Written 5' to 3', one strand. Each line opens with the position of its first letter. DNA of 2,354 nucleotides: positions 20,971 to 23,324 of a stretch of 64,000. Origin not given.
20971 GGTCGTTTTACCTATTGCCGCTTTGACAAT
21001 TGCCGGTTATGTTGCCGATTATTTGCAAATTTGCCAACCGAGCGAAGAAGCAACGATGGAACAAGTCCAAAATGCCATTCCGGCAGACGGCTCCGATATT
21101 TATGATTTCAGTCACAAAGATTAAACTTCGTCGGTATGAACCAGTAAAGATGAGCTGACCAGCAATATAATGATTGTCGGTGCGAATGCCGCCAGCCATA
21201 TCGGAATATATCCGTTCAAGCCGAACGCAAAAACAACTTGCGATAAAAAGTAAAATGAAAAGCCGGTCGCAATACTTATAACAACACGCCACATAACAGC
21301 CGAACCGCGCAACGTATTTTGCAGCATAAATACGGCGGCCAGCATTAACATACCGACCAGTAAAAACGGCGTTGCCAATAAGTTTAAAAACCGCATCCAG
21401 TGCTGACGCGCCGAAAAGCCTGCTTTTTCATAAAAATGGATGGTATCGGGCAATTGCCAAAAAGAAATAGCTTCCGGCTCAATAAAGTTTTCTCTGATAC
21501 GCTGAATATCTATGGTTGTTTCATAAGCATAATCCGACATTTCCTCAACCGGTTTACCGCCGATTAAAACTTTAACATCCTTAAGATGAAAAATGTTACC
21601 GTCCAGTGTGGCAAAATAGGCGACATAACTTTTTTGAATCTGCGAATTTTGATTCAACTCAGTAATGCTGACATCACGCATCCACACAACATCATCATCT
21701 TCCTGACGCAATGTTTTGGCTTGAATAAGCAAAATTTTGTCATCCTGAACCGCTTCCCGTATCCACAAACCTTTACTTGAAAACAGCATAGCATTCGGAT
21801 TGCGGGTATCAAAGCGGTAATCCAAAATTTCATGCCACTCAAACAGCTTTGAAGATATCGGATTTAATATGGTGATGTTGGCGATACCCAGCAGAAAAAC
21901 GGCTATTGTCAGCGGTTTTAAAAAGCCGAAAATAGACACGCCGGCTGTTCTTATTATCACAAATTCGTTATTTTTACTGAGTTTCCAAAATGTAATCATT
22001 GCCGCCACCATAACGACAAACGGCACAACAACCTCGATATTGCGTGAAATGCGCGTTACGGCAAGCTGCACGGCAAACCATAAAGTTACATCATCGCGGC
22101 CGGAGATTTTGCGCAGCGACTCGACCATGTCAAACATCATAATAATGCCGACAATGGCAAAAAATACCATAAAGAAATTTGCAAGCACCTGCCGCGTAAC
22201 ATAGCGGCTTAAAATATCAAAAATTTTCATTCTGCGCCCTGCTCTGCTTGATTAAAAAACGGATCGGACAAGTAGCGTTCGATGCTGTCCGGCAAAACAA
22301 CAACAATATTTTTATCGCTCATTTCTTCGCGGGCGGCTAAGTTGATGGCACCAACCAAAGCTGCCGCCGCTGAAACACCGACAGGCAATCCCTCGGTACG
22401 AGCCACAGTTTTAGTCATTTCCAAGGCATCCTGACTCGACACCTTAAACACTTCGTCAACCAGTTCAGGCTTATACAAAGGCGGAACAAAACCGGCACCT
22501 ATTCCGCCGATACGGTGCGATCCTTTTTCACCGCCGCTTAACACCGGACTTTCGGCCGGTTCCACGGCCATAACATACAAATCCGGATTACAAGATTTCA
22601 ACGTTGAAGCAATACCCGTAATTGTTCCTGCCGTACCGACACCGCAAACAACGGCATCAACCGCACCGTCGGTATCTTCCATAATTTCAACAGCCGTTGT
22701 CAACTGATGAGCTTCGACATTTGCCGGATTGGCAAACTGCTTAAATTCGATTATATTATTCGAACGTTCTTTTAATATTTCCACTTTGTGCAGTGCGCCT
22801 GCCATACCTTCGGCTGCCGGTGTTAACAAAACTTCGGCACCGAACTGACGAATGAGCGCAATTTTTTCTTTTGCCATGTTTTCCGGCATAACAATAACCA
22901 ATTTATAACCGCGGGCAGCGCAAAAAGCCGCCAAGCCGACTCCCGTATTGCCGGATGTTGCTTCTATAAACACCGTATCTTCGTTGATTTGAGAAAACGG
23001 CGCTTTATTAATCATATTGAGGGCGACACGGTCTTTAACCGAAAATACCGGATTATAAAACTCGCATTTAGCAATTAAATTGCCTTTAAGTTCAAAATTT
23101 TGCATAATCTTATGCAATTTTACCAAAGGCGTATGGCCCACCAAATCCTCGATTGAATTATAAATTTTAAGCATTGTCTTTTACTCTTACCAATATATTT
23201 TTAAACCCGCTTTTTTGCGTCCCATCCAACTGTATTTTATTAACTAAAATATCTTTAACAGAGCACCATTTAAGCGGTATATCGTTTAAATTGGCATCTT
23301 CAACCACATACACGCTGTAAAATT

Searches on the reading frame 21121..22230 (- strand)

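Call 73: search_protein_families(library=ncbifam, proteins=[window:21121-22230:-], max_evalue=0.00001)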
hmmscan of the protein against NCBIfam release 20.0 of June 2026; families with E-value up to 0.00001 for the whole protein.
window:21121-22230:- (369 aa): 2 families
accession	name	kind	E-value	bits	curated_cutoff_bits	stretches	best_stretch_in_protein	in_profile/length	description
TIGR04408.1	LptG_lptG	equivalog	4.1e-67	226.3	240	1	6-365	1-350/351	LPS export ABC transporter permease LptG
TIGR04407.1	LptF_YjgP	equivalog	3.1e-15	55.7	230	1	6-363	1-345/347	LPS export ABC transporter permease LptF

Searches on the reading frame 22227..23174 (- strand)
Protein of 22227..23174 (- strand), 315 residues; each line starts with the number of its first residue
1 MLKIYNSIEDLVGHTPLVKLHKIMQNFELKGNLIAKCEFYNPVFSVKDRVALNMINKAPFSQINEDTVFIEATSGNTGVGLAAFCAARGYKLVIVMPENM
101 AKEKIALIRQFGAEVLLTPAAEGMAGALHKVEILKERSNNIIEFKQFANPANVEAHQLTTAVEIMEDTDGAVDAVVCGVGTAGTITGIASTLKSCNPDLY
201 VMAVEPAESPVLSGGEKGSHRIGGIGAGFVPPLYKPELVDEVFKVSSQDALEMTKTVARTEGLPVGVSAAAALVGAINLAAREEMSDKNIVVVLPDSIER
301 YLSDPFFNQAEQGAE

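Call 73: search_protein_families(library=ncbifam, proteins=[window:22227-23174:-], max_evalue=0.00001)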
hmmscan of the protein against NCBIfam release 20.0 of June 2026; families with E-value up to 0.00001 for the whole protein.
window:22227-23174:- (315 aa): 40 families (the best 25 are shown)
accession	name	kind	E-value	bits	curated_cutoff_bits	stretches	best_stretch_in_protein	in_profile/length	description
TIGR01139.1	cysK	equivalog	6e-108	360.6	350.95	1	8-307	1-298/298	cysteine synthase A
TIGR01136.1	cysKM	subfamily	5.2e-107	357.6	344.15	1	8-307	1-299/299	cysteine synthase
NF007989.0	PRK10717.1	equivalog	3.7e-84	282.7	387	1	2-308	2-319/334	cysteine synthase A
TIGR01137.1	cysta_beta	equivalog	1.1e-82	278.1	510.25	1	5-304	2-308/457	cystathionine beta-synthase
NF008735.0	PRK11761.1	equivalog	8.9e-74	248.4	413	1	5-308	3-295/296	cysteine synthase CysM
TIGR01138.1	cysM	equivalog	2.3e-69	234.2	394.2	1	8-306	2-289/290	cysteine synthase B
TIGR03945.1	PLP_SbnA_fam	equivalog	3e-64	217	349.95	1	8-303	1-296/304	2,3-diaminopropionate biosynthesis protein SbnA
NF053679.1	CysteaSynCapA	equivalog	5.3e-59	199.6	600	1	2-306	4-319/329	cysteate synthase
TIGR01124.1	ilvA_2Cterm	equivalog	1.5e-25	89.7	411.3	1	10-213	13-208/499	threonine ammonia-lyase, biosynthetic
NF006674.0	PRK09224.1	subfamily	4.8e-25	88.2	577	1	8-214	19-217/508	threonine ammonia-lyase IlvA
NF005292.0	PRK06815.1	equivalog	5e-25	88.2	371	1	6-294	13-303/320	threonine/serine dehydratase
NF009130.0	PRK12483.1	subfamily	6e-23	81.2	801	1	9-219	32-234/521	threonine ammonia-lyase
NF006390.0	PRK08639.1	equivalog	1.4e-21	77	421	1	5-212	16-218/418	threonine ammonia-lyase IlvA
TIGR01127.1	ilvA_1Cterm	equivalog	1.8e-20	73.3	378.75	1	29-211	13-188/380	threonine ammonia-lyase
NF006094.0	PRK08246.1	subfamily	6.9e-20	71.7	331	1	6-213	15-207/310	serine/threonine dehydratase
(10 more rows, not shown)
